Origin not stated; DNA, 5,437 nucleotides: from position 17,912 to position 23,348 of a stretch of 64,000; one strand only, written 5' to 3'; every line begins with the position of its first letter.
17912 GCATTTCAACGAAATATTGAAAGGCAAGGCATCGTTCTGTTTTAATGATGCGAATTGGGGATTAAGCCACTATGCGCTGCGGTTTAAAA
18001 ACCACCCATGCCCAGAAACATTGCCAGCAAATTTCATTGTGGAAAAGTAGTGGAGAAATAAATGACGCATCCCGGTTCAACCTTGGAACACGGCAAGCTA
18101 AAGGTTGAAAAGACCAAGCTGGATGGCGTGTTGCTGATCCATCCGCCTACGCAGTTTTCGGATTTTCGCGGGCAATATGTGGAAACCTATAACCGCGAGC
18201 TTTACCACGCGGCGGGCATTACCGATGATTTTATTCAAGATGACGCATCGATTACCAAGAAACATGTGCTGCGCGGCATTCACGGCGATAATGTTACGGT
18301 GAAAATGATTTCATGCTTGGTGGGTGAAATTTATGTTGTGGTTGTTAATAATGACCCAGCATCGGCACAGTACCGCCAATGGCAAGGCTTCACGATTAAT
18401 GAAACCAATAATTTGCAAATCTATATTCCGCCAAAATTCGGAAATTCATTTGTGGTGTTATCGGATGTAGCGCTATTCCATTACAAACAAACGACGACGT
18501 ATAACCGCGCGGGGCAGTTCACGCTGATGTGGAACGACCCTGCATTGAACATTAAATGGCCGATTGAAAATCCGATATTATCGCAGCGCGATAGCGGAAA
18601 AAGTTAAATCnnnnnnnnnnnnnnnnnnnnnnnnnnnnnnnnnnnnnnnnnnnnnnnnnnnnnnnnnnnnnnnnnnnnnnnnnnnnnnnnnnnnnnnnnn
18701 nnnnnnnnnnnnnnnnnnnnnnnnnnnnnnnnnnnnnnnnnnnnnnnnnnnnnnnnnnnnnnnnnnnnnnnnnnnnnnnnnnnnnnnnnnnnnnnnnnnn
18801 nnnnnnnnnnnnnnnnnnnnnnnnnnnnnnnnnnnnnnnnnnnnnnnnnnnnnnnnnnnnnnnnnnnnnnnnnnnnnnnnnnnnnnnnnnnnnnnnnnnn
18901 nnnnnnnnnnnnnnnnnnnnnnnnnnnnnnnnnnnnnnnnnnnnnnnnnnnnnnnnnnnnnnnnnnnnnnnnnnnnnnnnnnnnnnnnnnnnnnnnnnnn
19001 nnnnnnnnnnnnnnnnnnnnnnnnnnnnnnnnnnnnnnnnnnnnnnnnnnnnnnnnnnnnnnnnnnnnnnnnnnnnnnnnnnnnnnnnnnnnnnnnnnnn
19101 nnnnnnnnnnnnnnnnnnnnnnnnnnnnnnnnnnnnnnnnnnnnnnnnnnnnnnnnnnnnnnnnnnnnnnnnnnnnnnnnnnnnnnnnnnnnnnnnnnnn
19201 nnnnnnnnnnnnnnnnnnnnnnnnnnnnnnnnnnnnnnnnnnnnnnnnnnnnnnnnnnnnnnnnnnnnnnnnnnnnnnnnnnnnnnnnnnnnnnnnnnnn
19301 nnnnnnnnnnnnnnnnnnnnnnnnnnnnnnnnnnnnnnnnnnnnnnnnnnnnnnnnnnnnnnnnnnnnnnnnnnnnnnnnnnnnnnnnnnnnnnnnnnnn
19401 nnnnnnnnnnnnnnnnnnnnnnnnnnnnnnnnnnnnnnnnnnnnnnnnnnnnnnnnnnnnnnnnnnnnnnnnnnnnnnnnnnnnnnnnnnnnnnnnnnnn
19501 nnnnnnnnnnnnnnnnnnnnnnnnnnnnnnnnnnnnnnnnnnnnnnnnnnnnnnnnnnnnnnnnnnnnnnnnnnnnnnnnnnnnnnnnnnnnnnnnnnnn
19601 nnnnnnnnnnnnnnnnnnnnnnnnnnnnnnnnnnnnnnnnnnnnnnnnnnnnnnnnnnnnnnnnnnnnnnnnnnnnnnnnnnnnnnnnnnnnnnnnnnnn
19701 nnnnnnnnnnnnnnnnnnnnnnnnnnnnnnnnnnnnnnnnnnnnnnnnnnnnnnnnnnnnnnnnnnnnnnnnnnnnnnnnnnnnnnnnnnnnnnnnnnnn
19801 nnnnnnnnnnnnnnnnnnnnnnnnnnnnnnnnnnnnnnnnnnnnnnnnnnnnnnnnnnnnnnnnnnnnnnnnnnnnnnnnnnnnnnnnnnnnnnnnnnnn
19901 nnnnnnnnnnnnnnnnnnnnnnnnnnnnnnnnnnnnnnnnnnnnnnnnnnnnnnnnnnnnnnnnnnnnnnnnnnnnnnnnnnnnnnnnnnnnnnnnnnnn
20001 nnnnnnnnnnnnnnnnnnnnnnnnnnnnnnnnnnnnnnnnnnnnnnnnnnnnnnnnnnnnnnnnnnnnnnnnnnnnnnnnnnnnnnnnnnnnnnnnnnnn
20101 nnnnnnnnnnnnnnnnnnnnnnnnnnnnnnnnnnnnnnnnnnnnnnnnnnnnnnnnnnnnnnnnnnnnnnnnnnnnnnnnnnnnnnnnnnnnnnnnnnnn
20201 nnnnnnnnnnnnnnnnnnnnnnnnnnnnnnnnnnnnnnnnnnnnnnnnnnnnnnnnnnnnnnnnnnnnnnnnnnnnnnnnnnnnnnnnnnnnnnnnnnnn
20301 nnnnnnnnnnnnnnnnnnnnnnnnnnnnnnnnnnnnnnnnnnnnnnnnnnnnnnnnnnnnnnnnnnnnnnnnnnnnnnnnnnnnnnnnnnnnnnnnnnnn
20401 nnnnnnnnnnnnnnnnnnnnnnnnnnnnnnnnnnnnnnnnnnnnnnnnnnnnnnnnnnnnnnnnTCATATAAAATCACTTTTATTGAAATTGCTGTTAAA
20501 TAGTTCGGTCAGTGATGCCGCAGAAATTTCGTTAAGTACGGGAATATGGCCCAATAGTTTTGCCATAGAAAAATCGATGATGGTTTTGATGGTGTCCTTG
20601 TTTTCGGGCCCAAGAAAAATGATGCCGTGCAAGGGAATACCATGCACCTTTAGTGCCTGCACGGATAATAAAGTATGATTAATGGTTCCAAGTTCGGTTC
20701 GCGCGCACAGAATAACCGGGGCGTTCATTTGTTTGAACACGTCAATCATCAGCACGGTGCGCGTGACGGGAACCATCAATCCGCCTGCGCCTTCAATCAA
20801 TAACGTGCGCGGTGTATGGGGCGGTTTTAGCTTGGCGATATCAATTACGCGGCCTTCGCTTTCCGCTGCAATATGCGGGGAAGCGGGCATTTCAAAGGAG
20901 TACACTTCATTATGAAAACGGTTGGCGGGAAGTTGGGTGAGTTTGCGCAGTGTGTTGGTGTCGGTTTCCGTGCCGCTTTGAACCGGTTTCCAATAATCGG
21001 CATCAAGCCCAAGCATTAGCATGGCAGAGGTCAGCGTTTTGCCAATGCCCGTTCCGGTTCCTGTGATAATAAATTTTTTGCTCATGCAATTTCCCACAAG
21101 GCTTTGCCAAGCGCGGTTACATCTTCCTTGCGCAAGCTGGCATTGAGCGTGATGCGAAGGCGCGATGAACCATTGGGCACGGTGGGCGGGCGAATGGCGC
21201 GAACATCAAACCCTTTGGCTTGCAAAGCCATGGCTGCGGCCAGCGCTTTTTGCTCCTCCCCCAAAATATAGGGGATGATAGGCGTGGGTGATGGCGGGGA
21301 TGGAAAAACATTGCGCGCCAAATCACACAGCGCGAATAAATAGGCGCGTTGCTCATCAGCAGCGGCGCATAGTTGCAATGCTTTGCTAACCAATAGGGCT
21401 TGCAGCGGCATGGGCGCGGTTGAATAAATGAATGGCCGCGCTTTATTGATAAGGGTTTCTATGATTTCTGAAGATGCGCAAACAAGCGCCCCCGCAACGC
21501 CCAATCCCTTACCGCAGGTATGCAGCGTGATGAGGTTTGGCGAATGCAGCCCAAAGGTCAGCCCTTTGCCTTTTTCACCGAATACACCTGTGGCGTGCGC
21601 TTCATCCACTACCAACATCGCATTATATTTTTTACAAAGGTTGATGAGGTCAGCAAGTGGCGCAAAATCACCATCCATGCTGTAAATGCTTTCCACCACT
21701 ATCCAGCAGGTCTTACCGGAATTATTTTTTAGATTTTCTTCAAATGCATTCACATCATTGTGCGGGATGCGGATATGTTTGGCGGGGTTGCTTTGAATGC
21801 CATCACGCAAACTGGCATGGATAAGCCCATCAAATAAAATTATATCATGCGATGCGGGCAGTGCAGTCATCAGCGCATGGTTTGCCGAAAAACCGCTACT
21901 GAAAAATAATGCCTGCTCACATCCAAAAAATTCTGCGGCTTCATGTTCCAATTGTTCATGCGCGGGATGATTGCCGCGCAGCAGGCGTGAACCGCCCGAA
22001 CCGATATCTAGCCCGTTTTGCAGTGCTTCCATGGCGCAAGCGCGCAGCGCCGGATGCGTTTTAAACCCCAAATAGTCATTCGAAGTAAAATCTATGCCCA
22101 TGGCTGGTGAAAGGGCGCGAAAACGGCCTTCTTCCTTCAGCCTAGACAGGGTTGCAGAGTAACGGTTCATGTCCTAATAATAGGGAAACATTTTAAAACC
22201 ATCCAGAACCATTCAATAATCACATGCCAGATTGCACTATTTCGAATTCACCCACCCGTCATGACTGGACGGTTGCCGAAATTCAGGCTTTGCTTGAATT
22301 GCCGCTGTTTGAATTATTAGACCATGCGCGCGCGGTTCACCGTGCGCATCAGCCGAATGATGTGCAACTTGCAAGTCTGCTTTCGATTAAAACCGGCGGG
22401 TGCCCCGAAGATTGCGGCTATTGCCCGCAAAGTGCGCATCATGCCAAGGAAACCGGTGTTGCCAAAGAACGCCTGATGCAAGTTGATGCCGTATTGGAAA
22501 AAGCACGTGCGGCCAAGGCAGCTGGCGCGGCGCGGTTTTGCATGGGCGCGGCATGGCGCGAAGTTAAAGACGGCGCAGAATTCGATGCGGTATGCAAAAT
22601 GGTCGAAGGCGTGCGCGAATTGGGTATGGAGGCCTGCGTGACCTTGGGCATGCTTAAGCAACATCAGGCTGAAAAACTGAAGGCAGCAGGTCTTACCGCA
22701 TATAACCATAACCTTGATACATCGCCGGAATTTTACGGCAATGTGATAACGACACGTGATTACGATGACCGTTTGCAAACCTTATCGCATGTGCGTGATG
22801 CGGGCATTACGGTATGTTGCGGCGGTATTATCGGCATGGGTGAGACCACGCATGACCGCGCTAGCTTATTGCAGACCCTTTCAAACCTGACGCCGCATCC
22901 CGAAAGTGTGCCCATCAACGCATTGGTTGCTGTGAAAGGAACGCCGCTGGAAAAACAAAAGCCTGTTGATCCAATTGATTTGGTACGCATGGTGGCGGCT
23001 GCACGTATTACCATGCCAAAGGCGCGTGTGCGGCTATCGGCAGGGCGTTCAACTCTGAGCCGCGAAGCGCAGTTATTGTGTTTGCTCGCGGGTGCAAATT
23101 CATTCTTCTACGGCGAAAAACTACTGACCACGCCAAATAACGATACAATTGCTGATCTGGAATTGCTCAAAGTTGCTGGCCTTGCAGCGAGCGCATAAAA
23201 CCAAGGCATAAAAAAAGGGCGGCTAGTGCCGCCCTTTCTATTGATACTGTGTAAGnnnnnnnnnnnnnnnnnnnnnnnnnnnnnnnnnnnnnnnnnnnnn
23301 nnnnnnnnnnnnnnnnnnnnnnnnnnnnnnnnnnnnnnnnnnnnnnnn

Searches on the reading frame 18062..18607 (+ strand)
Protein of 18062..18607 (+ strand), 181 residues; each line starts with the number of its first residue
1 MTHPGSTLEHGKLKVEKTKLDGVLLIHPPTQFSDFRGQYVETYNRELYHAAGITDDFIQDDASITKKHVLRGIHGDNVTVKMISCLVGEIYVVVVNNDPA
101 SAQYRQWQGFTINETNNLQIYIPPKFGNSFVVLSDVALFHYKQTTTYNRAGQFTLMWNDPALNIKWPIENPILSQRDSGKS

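Call 7: search_protein_families(library=pfam, proteins=[window:18062-18607:+])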
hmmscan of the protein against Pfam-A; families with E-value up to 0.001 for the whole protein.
window:18062-18607:+ (181 aa): 1 family
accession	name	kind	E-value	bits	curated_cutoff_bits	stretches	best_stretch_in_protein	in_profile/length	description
PF00908.23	dTDP_sugar_isom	-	7.3e-46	156.4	27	1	17-178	1-161/168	dTDP-4-dehydrorhamnose 3,5-epimerase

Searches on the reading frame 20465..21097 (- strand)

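Call 7: search_protein_families(library=pfam, proteins=[window:20465-21097:-])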
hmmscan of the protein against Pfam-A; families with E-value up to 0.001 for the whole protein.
window:20465-21097:- (210 aa): 1 family
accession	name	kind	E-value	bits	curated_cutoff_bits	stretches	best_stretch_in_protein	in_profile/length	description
PF13500.12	AAA_26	-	4e-57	193.7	27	1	8-194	2-197/198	AAA domain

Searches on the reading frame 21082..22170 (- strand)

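Call 7: search_protein_families(library=pfam, proteins=[window:21082-22170:-])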
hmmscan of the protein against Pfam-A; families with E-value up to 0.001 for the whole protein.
window:21082-22170:- (362 aa): 5 families
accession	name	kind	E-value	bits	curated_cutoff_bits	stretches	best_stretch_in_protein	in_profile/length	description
PF00155.27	Aminotran_1_2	-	7.9e-50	170.5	19.7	1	25-355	3-358/361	Aminotransferase class I and II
PF01053.26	Cys_Met_Meta_PP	-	3.4e-10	39.5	27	1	65-236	48-218/381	Cys/Met metabolism PLP-dependent enzyme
PF00202.27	Aminotran_3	-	1.5e-05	24.3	30.5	1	141-232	178-272/403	Aminotransferase class-III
PF01212.27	Beta_elim_lyase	-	6.5e-05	22.8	27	1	66-191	29-170/288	Beta-eliminating lyase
PF01041.23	DegT_DnrJ_EryC1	-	0.00076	19.2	19.8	0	69-196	24-152/360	DegT/DnrJ/EryC1/StrS aminotransferase family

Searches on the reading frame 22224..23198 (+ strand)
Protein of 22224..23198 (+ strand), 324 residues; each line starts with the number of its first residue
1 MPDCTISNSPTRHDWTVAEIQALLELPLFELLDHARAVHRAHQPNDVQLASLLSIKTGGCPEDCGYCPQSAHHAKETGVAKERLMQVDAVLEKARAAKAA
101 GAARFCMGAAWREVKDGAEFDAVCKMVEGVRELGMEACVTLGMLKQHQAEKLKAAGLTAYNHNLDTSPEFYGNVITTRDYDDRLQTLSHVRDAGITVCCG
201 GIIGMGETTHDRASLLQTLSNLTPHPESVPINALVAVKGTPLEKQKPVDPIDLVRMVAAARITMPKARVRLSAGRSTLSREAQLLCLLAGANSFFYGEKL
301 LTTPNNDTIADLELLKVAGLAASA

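Call 7: search_protein_families(library=pfam, proteins=[window:22224-23198:+])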
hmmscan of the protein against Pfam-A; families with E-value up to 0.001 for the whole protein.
window:22224-23198:+ (324 aa): 2 families
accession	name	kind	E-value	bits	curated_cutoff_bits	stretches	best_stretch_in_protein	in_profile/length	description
PF06968.18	BATS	-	9.6e-26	90.2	22.2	1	230-320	1-87/88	Biotin and Thiamin Synthesis associated domain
PF04055.27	Radical_SAM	-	6.7e-23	82.1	29.5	1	55-217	2-164/166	Radical SAM superfamily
